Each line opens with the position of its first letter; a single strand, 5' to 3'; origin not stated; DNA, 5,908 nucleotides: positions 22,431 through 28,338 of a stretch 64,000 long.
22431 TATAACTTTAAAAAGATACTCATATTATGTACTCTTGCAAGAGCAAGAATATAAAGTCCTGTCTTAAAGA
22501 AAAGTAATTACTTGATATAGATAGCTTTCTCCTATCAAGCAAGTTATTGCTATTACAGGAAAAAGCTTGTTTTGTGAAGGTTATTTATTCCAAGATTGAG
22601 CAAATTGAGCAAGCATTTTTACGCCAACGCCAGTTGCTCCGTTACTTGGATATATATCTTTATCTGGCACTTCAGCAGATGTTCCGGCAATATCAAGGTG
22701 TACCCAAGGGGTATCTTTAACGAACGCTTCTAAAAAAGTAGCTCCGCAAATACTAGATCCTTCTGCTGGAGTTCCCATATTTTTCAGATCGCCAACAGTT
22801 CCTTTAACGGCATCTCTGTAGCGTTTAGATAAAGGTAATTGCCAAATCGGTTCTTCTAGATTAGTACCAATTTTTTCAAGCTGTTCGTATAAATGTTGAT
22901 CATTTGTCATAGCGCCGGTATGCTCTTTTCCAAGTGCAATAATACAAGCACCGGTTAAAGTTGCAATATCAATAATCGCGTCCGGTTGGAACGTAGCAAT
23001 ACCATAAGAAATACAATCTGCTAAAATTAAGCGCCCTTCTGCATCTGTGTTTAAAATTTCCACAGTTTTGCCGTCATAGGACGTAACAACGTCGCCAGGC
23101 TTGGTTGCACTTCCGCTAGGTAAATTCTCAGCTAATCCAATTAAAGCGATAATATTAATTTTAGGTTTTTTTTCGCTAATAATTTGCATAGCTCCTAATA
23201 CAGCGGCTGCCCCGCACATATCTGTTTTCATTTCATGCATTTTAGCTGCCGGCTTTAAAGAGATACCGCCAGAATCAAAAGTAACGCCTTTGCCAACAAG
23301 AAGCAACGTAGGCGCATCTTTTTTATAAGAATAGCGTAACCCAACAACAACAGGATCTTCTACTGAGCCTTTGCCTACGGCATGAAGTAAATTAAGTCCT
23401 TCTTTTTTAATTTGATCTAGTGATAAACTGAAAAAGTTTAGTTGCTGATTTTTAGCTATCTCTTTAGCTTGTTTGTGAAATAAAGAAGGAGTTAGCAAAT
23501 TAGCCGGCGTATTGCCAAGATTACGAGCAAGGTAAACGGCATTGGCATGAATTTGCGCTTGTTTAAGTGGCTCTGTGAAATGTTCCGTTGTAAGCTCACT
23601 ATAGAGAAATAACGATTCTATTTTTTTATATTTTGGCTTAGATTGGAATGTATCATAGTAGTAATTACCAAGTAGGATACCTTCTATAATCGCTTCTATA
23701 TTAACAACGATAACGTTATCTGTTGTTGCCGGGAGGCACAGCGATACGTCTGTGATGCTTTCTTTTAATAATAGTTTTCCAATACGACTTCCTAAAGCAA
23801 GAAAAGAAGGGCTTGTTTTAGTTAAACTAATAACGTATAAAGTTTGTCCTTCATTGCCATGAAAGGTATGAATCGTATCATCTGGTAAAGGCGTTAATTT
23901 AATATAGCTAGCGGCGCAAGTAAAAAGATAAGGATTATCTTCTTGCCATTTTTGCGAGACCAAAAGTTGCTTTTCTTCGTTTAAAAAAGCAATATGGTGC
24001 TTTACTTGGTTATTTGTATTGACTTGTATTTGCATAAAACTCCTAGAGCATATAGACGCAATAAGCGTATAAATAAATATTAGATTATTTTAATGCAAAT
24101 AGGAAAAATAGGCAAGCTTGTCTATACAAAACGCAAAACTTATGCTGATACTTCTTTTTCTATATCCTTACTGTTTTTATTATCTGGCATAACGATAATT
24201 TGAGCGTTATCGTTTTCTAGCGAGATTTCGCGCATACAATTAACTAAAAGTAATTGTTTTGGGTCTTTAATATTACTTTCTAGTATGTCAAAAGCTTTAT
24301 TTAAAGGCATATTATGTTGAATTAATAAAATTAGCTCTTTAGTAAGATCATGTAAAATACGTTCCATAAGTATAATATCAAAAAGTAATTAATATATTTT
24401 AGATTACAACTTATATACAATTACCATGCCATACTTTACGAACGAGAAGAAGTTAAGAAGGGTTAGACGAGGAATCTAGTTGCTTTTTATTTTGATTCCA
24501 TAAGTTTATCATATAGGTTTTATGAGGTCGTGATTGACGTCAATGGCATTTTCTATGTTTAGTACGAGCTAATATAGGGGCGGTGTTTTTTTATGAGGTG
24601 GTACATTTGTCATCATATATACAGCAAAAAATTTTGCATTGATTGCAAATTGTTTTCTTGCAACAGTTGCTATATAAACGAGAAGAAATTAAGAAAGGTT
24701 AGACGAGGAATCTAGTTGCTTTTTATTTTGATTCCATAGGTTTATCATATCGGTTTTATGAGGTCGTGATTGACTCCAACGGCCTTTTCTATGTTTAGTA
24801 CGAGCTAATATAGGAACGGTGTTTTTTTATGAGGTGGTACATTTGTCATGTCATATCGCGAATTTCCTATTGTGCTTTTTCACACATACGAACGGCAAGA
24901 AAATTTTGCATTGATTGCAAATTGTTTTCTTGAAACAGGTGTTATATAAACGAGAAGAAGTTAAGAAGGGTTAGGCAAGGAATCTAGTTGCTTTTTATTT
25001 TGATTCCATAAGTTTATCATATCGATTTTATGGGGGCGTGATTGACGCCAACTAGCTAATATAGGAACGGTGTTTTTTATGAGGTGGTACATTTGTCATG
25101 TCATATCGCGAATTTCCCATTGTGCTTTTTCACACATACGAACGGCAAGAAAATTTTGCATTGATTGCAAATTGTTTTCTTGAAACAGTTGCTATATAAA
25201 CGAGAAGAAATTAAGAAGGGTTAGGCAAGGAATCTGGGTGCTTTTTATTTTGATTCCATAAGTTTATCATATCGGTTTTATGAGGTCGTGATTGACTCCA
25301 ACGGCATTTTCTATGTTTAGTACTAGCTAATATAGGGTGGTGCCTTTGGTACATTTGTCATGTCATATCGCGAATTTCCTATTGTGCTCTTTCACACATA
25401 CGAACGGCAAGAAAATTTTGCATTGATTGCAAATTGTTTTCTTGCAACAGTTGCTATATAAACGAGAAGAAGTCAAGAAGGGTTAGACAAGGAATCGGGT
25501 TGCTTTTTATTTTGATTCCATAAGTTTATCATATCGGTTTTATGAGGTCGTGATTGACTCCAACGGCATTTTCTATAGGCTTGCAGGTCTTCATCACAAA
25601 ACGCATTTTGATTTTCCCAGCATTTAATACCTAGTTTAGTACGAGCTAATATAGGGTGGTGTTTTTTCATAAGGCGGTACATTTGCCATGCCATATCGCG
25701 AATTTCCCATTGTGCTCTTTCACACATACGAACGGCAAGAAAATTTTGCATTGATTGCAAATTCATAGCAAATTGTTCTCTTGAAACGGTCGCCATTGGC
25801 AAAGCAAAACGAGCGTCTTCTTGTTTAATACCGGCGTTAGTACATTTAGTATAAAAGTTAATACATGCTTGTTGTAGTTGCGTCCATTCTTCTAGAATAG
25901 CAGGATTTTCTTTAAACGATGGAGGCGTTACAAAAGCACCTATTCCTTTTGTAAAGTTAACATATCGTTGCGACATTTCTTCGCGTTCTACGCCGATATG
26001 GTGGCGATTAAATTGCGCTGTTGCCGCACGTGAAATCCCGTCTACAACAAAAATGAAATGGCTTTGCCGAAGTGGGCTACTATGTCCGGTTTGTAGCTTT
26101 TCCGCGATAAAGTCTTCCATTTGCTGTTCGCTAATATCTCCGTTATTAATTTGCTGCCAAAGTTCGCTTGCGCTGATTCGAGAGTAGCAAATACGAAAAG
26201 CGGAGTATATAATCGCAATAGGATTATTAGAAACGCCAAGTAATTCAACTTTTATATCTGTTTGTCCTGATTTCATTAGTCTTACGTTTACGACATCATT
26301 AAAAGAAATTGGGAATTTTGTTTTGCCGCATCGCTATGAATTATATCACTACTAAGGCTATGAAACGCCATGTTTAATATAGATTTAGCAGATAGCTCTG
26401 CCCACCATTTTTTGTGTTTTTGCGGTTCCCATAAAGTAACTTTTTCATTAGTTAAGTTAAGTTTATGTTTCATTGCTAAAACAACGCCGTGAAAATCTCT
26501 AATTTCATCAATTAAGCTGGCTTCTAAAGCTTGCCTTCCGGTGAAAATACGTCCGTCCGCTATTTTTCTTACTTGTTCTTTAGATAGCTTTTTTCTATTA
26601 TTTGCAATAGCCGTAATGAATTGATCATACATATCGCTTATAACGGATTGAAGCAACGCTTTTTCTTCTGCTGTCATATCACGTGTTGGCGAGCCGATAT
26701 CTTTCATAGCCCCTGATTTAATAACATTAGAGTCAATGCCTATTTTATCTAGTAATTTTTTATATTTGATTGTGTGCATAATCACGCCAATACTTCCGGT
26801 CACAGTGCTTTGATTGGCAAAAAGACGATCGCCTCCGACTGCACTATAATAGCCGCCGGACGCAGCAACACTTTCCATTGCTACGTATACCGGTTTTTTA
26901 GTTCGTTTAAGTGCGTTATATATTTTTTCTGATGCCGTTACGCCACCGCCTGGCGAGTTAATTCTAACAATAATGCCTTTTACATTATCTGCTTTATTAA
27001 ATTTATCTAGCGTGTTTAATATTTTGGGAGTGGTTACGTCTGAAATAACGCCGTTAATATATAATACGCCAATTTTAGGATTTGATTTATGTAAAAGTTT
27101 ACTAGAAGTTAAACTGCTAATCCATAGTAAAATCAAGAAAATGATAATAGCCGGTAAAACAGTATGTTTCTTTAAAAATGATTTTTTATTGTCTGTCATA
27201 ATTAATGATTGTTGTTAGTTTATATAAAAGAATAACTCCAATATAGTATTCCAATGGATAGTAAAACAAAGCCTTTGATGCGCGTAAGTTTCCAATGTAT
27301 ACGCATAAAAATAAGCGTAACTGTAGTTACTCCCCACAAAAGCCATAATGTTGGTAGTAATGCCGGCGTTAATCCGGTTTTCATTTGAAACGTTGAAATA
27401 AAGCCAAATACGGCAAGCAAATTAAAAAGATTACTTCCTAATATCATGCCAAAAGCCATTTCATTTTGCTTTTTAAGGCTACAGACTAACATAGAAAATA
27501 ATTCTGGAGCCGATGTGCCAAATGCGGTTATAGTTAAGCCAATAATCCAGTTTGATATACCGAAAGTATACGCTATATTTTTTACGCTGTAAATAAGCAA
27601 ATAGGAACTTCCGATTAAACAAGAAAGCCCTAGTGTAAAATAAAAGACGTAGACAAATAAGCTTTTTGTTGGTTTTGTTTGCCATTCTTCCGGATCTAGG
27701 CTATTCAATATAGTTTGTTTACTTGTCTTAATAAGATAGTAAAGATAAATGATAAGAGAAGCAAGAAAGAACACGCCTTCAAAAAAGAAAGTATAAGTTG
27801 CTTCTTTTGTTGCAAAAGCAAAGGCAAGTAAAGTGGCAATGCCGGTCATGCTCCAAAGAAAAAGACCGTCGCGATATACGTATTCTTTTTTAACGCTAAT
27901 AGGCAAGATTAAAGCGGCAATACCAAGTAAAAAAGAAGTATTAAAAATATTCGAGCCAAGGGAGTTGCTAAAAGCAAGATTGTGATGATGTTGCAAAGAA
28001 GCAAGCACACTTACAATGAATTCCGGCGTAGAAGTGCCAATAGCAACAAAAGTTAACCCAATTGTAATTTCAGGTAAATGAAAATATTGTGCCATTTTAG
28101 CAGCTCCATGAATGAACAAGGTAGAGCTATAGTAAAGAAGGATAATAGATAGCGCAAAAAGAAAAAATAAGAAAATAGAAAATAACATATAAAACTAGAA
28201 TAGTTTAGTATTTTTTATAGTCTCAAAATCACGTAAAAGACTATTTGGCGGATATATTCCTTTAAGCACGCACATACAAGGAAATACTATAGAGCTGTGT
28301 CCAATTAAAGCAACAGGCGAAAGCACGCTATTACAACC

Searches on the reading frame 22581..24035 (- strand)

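Call 16: search_protein_families(library=ncbifam, proteins=[window:22581-24035:-], max_evalue=0.00001)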
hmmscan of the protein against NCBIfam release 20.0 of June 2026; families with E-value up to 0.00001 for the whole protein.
window:22581-24035:- (484 aa): 13 families
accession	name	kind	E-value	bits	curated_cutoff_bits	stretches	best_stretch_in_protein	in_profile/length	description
NF002073.0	PRK00913.1-2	equivalog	2.8e-127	425.7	432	1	110-481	125-500/505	leucyl aminopeptidase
NF002083.0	PRK00913.3-5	equivalog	2.9e-127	425.6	468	1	91-481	96-489/492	leucyl aminopeptidase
NF002077.0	PRK00913.2-4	equivalog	9.4e-118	394.4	471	1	61-479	70-495/501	leucyl aminopeptidase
NF002074.0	PRK00913.1-4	equivalog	4.7e-117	391.9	415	1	84-479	95-490/496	leucyl aminopeptidase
NF002075.0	PRK00913.2-2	equivalog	1.1e-110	370.9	468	1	54-481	65-498/502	leucyl aminopeptidase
NF002076.0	PRK00913.2-3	equivalog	2.4e-102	343.5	491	1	84-480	96-491/494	leucyl aminopeptidase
NF002082.0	PRK00913.3-4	equivalog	7.8e-97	325.2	552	1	113-482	125-503/504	leucyl aminopeptidase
NF002081.0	PRK00913.3-3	equivalog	2.1e-96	323.7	485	1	59-481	52-480/485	leucyl aminopeptidase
NF002072.0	PRK00913.1-1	equivalog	3.3e-88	296.5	826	1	156-478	173-491/502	leucyl aminopeptidase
NF002080.0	PRK00913.3-2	equivalog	3.2e-81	273.4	475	1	137-454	105-424/447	leucyl aminopeptidase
NF002078.0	PRK00913.2-5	equivalog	3.3e-77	260.1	622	1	82-478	92-493/500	leucyl aminopeptidase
NF003450.0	PRK05015.1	equivalog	4.2e-71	239.9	437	1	162-479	102-425/429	aminopeptidase PepB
NF002079.0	PRK00913.3-1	equivalog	4.8e-67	226.7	1013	1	85-480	81-490/496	leucyl aminopeptidase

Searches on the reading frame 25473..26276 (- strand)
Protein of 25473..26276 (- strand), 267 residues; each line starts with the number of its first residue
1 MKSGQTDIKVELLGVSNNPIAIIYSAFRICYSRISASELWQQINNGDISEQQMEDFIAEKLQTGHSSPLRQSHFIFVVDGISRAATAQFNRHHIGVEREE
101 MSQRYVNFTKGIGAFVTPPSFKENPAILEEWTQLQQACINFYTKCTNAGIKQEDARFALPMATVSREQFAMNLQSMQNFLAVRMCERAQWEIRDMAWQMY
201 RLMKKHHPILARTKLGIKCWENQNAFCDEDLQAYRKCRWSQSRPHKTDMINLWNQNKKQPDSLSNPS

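Call 16: search_protein_families(library=ncbifam, proteins=[window:25473-26276:-], max_evalue=0.00001)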
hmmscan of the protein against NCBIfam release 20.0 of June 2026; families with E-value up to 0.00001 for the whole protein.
window:25473-26276:- (267 aa): 1 family
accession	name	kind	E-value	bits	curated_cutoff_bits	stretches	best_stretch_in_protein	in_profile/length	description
TIGR02170.1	thyX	equivalog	1.6e-38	132.3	87.9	1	12-211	4-208/211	FAD-dependent thymidylate synthase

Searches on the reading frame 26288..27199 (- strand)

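Call 16: search_protein_families(library=ncbifam, proteins=[window:26288-27199:-], max_evalue=0.00001)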
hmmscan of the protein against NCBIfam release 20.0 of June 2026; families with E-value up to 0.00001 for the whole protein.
window:26288-27199:- (303 aa): 10 families
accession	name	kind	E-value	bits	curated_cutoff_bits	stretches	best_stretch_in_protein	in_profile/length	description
TIGR00706.1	SppA_dom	equivalog_domain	5.6e-71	238.5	155.45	1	42-237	1-197/208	signal peptide peptidase SppA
TIGR00705.1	SppA_67K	equivalog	1.7e-49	168.7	311.45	1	37-248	307-526/590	signal peptide peptidase SppA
NF008195.0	PRK10949.1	equivalog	2.5e-40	138.3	746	1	37-253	322-546/618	signal peptide peptidase SppA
NF008745.0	PRK11778.1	equivalog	2.4e-24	86.1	259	1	69-253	126-310/345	protease SohB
NF045542.1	Clp_rel_HeadMat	equivalog_domain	3.2e-13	50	120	1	47-131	4-92/165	head maturation protease, ClpP-related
NF045540.1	scaf_prot_MCP1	exception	6.2e-10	38.4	475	1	63-128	20-85/652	ClpP-like prohead protease/major capsid protein fusion protein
NF009205.0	PRK12553.1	subfamily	1.1e-07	31.6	228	1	47-117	41-111/211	ATP-dependent Clp protease proteolytic subunit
NF001368.0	PRK00277.1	subfamily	1.1e-06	28.6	249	1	45-123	34-112/203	ATP-dependent Clp protease proteolytic subunit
TIGR00493.1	clpP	equivalog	2.7e-06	27.3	308.6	1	45-123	29-107/192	ATP-dependent Clp endopeptidase proteolytic subunit ClpP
NF047768.1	Clp_like_SDH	equivalog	5.2e-06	26.1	250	1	70-138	75-143/260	SDH family Clp fold serine proteinase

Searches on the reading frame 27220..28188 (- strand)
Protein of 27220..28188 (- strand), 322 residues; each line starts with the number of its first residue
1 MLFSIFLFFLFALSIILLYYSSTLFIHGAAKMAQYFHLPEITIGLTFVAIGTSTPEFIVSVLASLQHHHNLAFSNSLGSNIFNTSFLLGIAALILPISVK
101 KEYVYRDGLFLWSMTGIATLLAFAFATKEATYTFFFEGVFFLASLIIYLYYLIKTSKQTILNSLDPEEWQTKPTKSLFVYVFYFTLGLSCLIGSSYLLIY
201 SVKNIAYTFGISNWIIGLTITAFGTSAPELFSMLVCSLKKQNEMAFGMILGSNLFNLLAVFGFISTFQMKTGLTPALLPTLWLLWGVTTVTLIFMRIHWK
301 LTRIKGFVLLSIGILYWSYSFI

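Call 16: search_protein_families(library=ncbifam, proteins=[window:27220-28188:-], max_evalue=0.00001)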
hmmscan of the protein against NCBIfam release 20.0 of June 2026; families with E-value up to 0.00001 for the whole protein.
window:27220-28188:- (322 aa): 5 families
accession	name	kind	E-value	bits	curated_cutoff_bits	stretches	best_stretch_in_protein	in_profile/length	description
TIGR00367.1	TIGR00367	hypoth_equivalog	6.8e-59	199.5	179.65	1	6-316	3-312/312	calcium/sodium antiporter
NF008005.0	PRK10734.1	equivalog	4.1e-45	154.4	432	1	8-318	5-314/325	calcium/sodium antiporter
TIGR00927.1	2A1904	subfamily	1.4e-13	49.5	710.1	2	6-93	1046-1133/1209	K+-dependent Na+/Ca+ exchanger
TIGR00378.1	cax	equivalog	2.9e-08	33.3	211.15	0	171-260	200-286/349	calcium/proton exchanger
TIGR00846.1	caca2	superfamily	9.3e-07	28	317.45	0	191-261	240-310/372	calcium/proton exchanger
